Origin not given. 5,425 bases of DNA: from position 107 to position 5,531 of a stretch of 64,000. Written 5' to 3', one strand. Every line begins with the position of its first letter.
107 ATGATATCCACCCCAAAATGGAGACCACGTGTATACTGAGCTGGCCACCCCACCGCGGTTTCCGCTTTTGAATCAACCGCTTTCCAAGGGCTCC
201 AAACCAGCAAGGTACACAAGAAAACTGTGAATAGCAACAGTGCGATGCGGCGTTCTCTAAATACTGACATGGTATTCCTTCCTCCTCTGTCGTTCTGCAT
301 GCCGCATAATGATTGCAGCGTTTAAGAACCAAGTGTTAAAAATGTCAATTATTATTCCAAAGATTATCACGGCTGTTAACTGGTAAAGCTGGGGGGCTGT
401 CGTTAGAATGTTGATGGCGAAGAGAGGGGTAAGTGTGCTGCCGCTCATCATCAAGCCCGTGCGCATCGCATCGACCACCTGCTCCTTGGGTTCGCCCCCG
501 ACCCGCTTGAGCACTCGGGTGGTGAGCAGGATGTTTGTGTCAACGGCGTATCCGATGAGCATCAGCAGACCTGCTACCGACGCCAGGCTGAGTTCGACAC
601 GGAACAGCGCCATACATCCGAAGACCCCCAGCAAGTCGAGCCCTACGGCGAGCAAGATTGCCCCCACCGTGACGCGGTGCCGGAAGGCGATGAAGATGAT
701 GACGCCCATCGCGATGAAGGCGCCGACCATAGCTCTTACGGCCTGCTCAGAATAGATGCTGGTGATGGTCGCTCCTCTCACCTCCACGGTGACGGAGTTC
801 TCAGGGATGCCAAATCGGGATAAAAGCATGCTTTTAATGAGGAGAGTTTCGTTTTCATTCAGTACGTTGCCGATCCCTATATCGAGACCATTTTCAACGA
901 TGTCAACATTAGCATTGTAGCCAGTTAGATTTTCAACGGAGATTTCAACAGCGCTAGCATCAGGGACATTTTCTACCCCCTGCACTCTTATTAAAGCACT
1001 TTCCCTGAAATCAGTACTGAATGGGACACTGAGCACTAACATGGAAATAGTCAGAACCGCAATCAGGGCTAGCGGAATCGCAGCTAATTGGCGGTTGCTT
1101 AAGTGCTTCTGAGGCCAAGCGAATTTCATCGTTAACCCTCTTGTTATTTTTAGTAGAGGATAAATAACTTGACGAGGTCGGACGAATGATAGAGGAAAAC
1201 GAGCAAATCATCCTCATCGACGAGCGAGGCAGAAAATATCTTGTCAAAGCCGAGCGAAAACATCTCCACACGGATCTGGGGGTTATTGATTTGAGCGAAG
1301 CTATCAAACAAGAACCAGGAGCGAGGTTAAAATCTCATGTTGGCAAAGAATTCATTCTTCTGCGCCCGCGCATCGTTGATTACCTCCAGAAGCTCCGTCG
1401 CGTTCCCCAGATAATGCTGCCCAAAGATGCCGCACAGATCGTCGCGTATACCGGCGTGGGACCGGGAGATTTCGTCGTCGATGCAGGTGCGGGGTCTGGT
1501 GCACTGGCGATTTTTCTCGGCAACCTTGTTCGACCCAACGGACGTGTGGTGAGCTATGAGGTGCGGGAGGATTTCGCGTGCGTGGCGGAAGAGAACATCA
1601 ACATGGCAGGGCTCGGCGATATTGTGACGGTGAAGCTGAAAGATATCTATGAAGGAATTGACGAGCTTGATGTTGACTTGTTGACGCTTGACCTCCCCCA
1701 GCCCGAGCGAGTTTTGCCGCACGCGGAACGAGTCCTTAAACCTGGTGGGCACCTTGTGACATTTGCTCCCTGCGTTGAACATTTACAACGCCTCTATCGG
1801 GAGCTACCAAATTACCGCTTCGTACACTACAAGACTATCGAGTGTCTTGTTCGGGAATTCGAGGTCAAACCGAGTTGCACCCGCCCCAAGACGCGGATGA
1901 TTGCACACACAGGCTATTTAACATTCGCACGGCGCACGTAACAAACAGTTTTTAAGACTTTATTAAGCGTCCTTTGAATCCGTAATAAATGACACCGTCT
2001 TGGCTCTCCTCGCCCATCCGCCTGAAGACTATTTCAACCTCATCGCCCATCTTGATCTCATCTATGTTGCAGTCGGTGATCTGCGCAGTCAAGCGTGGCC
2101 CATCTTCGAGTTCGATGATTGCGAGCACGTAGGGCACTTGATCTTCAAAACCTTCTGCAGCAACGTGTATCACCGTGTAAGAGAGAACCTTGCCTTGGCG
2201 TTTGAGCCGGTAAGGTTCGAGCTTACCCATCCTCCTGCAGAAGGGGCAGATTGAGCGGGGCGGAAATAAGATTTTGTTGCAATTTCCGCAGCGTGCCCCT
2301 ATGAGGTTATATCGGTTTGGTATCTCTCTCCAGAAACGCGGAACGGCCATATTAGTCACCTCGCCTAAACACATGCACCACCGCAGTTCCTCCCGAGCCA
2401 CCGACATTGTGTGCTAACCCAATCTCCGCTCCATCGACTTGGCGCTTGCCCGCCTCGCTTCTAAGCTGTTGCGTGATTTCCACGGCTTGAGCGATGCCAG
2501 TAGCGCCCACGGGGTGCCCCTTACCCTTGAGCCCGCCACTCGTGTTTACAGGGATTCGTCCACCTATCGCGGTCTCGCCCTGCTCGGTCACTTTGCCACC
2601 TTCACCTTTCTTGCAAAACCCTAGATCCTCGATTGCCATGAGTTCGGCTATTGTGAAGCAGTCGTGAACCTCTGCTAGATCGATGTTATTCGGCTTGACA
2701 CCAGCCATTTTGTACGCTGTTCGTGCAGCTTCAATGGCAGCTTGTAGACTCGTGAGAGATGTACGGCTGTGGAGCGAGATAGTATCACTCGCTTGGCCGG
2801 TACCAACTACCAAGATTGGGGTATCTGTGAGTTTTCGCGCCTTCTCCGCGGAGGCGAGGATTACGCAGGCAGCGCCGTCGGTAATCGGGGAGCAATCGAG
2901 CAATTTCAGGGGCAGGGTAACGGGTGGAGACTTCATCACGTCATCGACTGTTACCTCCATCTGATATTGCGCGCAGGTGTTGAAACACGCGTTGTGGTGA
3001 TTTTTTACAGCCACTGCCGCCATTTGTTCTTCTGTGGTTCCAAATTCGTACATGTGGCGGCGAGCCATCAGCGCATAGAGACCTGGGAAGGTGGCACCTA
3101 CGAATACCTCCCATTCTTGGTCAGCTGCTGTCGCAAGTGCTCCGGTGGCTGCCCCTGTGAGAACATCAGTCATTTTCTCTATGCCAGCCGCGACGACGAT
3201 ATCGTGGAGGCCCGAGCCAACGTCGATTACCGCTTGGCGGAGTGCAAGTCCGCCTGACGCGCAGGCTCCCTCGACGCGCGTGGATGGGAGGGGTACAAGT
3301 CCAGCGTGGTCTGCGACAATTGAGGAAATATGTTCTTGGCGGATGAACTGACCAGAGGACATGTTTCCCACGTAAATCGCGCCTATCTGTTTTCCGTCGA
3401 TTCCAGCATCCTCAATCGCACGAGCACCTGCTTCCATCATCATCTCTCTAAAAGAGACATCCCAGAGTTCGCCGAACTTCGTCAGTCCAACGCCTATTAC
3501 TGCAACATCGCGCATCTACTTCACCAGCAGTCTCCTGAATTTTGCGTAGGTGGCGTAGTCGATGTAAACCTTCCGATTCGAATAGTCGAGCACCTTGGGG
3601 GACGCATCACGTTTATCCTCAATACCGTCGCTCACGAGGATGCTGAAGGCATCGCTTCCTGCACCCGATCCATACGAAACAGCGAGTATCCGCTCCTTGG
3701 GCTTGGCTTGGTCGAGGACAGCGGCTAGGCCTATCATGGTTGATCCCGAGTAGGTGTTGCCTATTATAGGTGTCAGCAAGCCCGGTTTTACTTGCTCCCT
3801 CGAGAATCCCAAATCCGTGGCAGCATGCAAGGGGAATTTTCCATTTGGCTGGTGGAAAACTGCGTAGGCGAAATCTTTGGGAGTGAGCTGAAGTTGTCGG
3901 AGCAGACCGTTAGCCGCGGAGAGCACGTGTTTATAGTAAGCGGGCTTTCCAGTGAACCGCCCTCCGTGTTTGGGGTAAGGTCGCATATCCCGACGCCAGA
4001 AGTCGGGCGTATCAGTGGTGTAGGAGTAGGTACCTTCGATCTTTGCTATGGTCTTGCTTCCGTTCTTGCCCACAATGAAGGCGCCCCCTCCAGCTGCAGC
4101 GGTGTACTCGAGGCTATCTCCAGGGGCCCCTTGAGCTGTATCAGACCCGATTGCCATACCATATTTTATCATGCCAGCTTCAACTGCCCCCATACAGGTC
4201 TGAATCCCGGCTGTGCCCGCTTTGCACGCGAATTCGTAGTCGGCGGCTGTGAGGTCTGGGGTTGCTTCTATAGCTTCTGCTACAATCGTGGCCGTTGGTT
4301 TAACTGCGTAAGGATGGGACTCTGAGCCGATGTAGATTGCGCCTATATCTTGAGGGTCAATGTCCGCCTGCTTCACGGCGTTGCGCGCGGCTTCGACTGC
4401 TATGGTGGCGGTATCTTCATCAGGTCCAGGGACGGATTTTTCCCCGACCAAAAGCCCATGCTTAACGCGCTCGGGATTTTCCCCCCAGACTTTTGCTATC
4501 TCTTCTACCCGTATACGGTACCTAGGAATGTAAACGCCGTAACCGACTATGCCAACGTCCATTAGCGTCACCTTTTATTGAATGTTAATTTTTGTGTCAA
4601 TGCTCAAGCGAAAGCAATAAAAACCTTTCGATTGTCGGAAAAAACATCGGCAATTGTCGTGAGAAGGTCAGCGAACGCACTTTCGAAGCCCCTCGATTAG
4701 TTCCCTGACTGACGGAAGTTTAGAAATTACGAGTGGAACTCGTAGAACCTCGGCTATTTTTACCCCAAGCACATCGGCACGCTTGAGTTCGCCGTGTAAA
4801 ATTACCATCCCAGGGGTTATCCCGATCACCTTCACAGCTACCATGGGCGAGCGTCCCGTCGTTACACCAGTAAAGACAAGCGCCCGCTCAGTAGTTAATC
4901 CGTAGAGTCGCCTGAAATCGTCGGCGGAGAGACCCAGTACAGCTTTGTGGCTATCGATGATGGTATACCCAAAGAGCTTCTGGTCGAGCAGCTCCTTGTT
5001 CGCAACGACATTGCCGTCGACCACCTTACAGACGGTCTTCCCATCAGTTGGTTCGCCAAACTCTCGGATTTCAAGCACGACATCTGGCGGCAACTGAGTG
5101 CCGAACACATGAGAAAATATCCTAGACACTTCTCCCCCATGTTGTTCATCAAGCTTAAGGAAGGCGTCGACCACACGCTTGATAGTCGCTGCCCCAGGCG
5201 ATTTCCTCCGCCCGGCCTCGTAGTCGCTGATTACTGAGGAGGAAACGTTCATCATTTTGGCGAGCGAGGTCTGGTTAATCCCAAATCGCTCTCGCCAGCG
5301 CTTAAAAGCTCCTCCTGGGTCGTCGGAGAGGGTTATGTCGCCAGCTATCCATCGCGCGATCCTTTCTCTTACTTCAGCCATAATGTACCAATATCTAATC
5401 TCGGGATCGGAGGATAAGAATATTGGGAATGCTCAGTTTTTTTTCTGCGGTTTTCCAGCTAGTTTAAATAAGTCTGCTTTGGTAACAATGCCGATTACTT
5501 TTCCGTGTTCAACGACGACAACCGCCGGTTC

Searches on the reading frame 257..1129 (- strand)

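Call 31: search_protein_families(library=pfam, proteins=[window:257-1129:-], max_evalue=0.0001)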
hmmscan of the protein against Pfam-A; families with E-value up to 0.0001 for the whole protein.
window:257-1129:- (290 aa): 1 family
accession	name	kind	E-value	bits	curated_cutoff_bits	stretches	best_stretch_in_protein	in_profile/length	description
PF02355.23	SecD_SecF_C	-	1.3e-25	90.4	20.5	1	116-277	19-186/189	Protein export membrane protein SecD/SecF, C-terminal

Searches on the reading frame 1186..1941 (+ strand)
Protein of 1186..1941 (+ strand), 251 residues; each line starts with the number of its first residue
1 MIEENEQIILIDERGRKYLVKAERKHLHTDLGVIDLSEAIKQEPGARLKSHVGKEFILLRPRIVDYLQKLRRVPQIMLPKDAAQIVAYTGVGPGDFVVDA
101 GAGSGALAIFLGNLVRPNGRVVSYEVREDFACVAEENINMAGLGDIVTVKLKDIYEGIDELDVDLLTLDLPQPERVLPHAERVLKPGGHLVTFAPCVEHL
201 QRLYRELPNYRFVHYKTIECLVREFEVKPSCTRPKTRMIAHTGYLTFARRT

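Call 31: search_protein_families(library=pfam, proteins=[window:1186-1941:+], max_evalue=0.0001)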
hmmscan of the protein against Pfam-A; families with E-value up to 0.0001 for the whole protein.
window:1186-1941:+ (251 aa): 7 families
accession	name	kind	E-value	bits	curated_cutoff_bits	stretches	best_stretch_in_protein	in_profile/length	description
PF08704.16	GCD14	-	1e-30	107.7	26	1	70-229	17-181/247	tRNA methyltransferase complex GCD14 subunit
PF13847.12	Methyltransf_31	-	1.6e-09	38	27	1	96-202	6-120/145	Methyltransferase domain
PF01135.25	PCMT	-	1.7e-07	31.7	20.3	1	77-161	57-140/210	Protein-L-isoaspartate(D-aspartate) O-methyltransferase (PCMT)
PF01209.24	Ubie_methyltran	-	7.9e-06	25.8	20.1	1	85-193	39-152/233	ubiE/COQ5 methyltransferase family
PF13649.12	Methyltransf_25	-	1e-05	26.6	27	1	97-188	1-97/97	Methyltransferase domain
PF08242.18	Methyltransf_12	-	3.7e-05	24.8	30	0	98-190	1-98/98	Methyltransferase domain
PF08241.18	Methyltransf_11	-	3.7e-05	24.7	21.2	1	98-191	1-94/95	Methyltransferase domain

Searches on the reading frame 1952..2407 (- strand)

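Call 31: search_protein_families(library=pfam, proteins=[window:1952-2407:-], max_evalue=0.0001)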
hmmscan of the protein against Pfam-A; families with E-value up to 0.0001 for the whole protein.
window:1952-2407:- (151 aa): 2 families
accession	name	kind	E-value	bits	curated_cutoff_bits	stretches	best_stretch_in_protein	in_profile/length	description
PF01796.24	OB_ChsH2_C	-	2.6e-21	75.7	27.1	1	68-129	4-65/65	ChsH2, C-terminal OB-fold domain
PF12172.15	zf-ChsH2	-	5.8e-09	36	23.2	1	27-58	1-32/37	ChsH2, rubredoxin-like zinc ribbon domain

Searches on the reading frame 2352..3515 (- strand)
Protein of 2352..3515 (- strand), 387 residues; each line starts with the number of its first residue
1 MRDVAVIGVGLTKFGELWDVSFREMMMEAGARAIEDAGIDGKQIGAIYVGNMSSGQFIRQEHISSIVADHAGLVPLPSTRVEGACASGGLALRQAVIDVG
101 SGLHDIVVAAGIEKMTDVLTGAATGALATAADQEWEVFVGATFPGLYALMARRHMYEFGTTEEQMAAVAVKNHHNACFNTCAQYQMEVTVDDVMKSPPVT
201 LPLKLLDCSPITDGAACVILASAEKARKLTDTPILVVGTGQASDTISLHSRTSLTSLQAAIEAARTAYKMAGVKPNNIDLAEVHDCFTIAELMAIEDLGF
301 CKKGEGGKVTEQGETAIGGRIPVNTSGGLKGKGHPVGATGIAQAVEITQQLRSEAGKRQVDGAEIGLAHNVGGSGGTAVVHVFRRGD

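Call 31: search_protein_families(library=pfam, proteins=[window:2352-3515:-], max_evalue=0.0001)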
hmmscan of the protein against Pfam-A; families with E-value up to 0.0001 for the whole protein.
window:2352-3515:- (387 aa): 4 families
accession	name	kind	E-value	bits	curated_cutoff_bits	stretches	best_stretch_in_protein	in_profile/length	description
PF22691.2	Thiolase_C_1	-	5.6e-52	175.7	28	1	240-384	1-143/144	Thiolase C-terminal domain-like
PF00108.29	Thiolase_N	-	7e-27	94.9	26.4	1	4-223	1-259/260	Thiolase, N-terminal domain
PF02803.24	Thiolase_C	-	6.5e-09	35.9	27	1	260-368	24-114/123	Thiolase, C-terminal domain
PF00109.32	ketoacyl-synt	-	8.6e-05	22.7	20.8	0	77-128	166-217/252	Beta-ketoacyl synthase, N-terminal domain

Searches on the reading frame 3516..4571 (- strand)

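Call 31: search_protein_families(library=pfam, proteins=[window:3516-4571:-], max_evalue=0.0001)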
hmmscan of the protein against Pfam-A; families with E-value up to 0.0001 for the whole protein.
window:3516-4571:- (351 aa): 3 families
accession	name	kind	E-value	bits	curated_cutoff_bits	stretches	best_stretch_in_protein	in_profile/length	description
PF08541.16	ACP_syn_III_C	-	1.1e-08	35.6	26.6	1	224-310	1-85/90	3-Oxoacyl-[acyl-carrier-protein (ACP)] synthase III C terminal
PF08540.16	HMG_CoA_synt_C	-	9.3e-06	25.9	25.1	0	258-319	141-207/280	Hydroxymethylglutaryl-coenzyme A synthase C terminal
PF01154.23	HMG_CoA_synt_N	-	3.4e-05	24.3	25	1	5-170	4-172/174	Hydroxymethylglutaryl-coenzyme A synthase N terminal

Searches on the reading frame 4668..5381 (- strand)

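Call 31: search_protein_families(library=pfam, proteins=[window:4668-5381:-], max_evalue=0.0001)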
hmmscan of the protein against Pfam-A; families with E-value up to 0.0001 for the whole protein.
window:4668-5381:- (237 aa): 2 families
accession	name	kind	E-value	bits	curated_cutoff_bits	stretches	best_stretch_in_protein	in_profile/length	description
PF01381.28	HTH_3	-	2.5e-10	40.7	23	1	27-74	2-48/55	Helix-turn-helix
PF13560.12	HTH_31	-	3.3e-07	31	27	1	24-74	4-54/64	Helix-turn-helix domain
